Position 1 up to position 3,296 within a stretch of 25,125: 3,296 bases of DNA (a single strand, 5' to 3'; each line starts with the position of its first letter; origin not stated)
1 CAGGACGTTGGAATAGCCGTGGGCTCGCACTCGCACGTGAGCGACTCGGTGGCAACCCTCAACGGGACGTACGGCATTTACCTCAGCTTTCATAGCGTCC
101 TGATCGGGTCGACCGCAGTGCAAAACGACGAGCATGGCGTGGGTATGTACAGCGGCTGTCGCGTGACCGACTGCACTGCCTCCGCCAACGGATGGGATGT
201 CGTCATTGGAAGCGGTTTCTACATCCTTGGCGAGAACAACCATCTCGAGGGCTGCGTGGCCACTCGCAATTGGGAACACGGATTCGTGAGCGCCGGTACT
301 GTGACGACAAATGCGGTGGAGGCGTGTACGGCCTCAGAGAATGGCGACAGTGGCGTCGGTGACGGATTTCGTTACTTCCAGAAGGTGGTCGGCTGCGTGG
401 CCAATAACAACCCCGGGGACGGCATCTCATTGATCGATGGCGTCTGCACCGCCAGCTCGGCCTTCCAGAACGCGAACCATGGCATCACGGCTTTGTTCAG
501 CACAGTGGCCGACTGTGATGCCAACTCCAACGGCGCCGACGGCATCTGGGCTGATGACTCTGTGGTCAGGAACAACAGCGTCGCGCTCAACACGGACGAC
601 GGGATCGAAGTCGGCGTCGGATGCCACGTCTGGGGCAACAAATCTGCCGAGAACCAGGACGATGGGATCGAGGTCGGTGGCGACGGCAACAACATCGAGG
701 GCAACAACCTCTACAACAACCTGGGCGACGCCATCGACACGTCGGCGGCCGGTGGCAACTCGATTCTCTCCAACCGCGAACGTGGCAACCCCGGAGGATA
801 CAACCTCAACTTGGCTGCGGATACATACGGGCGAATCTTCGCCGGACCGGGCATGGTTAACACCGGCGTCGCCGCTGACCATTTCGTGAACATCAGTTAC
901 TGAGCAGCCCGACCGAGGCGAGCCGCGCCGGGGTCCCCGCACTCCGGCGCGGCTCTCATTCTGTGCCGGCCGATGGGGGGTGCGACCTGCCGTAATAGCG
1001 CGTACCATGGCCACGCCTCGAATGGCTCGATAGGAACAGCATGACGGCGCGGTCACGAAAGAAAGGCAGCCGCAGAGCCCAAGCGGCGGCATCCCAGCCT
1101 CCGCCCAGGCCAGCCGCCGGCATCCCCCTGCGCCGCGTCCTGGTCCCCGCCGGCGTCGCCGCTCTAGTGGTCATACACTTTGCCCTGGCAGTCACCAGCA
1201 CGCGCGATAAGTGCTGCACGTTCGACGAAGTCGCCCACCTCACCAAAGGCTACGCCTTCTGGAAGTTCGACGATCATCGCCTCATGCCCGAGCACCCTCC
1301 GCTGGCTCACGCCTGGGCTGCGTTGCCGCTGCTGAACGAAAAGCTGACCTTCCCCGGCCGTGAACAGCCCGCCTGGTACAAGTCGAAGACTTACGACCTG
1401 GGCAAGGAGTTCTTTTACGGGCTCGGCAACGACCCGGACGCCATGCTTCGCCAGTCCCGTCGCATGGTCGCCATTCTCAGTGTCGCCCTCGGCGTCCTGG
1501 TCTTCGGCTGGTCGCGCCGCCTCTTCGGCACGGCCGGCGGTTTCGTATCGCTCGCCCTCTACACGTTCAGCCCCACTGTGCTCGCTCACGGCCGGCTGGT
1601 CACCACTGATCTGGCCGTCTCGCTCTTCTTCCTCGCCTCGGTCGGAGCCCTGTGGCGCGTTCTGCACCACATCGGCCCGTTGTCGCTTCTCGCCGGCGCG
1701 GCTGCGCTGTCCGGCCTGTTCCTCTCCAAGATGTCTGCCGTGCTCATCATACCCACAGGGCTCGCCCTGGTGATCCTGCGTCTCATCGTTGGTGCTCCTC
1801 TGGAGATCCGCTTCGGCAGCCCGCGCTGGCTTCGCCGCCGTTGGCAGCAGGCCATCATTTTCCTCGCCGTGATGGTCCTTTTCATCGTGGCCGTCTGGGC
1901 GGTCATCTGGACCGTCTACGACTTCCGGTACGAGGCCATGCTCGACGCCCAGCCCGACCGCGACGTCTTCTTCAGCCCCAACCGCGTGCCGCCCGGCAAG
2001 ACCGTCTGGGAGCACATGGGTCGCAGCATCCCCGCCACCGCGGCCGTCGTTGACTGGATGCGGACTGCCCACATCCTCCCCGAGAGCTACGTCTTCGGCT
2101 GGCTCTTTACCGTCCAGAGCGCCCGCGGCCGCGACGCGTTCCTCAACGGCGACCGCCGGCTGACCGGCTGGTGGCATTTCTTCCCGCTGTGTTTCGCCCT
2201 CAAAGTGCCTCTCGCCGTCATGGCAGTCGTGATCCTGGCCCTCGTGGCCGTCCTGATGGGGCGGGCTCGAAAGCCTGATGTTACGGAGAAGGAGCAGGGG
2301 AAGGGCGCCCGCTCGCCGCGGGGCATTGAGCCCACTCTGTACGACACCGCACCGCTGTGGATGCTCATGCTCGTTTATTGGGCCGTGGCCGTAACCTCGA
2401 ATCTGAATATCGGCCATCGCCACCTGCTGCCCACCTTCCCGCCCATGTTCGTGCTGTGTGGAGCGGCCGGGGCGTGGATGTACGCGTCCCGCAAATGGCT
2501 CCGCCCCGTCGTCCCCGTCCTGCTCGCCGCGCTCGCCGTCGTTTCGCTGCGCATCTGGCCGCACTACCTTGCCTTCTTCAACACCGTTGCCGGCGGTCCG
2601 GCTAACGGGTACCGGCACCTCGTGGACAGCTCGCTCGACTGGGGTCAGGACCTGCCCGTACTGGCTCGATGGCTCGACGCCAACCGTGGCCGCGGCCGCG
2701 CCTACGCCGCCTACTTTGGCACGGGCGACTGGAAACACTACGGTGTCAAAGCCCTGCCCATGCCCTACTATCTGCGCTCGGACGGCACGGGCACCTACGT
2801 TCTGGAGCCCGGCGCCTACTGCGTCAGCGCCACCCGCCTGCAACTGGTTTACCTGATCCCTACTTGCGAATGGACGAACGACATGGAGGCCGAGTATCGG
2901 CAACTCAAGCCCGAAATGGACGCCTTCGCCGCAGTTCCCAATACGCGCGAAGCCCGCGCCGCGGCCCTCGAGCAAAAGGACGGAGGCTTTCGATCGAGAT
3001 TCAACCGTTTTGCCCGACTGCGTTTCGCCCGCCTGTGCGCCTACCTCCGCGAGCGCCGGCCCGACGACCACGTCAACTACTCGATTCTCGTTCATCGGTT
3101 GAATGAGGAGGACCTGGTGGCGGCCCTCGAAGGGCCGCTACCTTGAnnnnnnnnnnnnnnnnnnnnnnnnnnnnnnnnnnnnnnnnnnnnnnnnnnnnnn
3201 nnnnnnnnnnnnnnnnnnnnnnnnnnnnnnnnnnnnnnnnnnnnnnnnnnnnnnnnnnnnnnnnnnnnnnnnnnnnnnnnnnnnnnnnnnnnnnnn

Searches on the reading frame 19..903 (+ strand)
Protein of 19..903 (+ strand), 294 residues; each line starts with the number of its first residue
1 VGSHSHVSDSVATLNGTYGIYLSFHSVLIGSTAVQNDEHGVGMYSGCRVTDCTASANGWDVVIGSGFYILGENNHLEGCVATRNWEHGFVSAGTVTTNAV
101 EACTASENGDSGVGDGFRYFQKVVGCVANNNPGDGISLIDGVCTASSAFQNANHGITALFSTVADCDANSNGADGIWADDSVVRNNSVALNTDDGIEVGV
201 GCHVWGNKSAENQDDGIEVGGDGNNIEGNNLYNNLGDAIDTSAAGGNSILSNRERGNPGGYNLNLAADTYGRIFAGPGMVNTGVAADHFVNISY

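Call 7: search_protein_families(library=pfam, proteins=[window:19-903:+], max_evalue=0.01)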
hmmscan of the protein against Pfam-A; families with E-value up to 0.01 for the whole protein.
window:19-903:+ (294 aa): 1 family
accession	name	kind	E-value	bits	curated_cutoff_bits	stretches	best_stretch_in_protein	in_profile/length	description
PF13229.12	Beta_helix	-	5.2e-15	55.9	25.9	1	6-142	12-148/158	Right handed beta helix region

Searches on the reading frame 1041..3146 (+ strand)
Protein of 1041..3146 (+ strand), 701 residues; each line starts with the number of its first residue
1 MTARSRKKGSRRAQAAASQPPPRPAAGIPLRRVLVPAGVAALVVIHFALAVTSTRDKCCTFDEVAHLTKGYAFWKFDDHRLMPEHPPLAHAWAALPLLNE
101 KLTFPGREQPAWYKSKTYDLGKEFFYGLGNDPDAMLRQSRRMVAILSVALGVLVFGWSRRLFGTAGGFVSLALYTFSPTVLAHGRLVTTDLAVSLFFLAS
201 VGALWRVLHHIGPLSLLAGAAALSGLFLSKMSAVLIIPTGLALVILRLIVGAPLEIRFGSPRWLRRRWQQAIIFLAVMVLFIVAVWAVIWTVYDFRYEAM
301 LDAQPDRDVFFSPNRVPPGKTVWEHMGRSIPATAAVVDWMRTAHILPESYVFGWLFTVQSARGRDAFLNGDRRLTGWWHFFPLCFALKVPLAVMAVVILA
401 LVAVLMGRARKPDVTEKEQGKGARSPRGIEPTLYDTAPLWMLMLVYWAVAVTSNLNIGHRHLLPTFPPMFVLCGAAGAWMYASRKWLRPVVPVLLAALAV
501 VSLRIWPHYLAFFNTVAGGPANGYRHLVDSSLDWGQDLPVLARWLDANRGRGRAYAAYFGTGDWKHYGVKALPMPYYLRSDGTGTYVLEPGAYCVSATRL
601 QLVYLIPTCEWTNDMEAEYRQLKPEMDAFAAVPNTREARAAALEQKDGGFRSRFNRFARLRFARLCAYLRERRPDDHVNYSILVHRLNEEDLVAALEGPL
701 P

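Call 7: search_protein_families(library=pfam, proteins=[window:1041-3146:+], max_evalue=0.01)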
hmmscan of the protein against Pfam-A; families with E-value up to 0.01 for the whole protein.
window:1041-3146:+ (701 aa): 1 family
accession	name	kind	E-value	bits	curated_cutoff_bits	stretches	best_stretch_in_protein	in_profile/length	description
PF13231.12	PMT_2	-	1.2e-05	26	26.1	1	142-286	27-160/160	Dolichyl-phosphate-mannose-protein mannosyltransferase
